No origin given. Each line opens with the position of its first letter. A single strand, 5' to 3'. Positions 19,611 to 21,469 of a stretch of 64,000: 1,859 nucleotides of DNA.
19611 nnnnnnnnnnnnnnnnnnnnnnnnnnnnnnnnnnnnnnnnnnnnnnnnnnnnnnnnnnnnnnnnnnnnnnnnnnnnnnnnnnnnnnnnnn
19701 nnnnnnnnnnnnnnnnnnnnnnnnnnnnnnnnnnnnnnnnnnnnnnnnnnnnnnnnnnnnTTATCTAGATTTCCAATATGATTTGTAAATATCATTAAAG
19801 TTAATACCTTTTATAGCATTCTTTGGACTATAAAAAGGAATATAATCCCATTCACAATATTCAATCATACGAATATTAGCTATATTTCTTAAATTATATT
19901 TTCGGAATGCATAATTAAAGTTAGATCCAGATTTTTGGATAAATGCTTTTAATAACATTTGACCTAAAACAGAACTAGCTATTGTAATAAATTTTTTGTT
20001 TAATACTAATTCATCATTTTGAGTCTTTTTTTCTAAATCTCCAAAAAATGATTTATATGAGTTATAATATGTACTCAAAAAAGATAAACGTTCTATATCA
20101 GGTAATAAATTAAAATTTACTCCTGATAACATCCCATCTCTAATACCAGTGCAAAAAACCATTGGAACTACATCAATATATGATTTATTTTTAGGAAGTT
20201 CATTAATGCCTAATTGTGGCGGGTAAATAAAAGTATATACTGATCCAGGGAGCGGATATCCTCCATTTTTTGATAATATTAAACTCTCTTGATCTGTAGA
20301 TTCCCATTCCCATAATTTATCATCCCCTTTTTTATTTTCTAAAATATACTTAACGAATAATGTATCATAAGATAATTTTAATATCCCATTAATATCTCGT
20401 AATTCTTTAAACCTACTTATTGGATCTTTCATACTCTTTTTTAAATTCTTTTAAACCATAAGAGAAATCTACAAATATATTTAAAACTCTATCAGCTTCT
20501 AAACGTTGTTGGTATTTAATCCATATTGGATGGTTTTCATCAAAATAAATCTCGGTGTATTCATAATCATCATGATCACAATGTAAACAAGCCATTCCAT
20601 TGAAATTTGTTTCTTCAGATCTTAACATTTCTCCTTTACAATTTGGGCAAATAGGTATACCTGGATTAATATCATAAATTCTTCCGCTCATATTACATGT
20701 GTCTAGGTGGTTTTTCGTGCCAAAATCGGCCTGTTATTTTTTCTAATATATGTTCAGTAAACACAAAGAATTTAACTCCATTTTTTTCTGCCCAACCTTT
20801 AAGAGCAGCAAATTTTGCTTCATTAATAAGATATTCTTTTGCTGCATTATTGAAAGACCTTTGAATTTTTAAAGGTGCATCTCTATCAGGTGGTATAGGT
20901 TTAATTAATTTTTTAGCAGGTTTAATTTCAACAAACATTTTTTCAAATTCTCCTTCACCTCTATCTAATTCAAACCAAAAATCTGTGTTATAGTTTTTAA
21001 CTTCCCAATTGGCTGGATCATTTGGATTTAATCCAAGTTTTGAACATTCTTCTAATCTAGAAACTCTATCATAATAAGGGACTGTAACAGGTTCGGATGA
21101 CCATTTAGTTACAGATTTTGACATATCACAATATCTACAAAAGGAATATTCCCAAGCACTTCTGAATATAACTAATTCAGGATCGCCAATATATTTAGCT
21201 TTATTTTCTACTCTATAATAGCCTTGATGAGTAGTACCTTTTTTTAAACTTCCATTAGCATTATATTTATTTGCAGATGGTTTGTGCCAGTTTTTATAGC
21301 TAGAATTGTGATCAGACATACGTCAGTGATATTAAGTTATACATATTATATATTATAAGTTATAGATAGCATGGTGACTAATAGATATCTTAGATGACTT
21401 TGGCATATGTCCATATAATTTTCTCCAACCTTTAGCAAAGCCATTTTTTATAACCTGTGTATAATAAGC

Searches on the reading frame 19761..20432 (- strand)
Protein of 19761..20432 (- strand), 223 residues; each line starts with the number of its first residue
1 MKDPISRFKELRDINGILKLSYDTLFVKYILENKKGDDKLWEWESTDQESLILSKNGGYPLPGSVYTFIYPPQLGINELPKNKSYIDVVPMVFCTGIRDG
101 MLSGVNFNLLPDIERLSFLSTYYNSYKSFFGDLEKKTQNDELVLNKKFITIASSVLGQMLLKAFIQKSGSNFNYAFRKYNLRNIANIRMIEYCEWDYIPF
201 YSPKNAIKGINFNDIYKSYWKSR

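Call 10: search_protein_families(library=pfam, proteins=[window:19761-20432:-], max_evalue=0.01)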
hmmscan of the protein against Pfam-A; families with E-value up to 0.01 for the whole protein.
window:19761-20432:- (223 aa): 0 families

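Call 73: search_protein_families(library=phrogs, proteins=[window:19761-20432:-], max_evalue=0.01)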
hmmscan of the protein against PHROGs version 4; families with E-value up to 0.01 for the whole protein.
window:19761-20432:- (223 aa): 1 family
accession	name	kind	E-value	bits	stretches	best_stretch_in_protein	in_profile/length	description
phrog_429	-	DNA, RNA and nucleotide metabolism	6.8e-06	27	1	42-134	45-127/210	DNA end protector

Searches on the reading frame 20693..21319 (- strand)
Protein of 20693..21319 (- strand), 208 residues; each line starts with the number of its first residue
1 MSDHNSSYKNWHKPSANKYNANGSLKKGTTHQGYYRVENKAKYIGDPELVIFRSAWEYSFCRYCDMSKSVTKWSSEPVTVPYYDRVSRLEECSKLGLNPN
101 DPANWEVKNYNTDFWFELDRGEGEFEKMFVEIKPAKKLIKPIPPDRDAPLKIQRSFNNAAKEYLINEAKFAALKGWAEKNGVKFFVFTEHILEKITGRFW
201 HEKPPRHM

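Call 10: search_protein_families(library=pfam, proteins=[window:20693-21319:-], max_evalue=0.01)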
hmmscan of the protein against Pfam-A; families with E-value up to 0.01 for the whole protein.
window:20693-21319:- (208 aa): 1 family
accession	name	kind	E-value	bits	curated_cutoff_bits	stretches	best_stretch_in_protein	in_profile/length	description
PF08722.17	Tn7_TnsA-like_N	-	2.4e-14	54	26.5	1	68-189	2-85/85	TnsA-like endonuclease N terminal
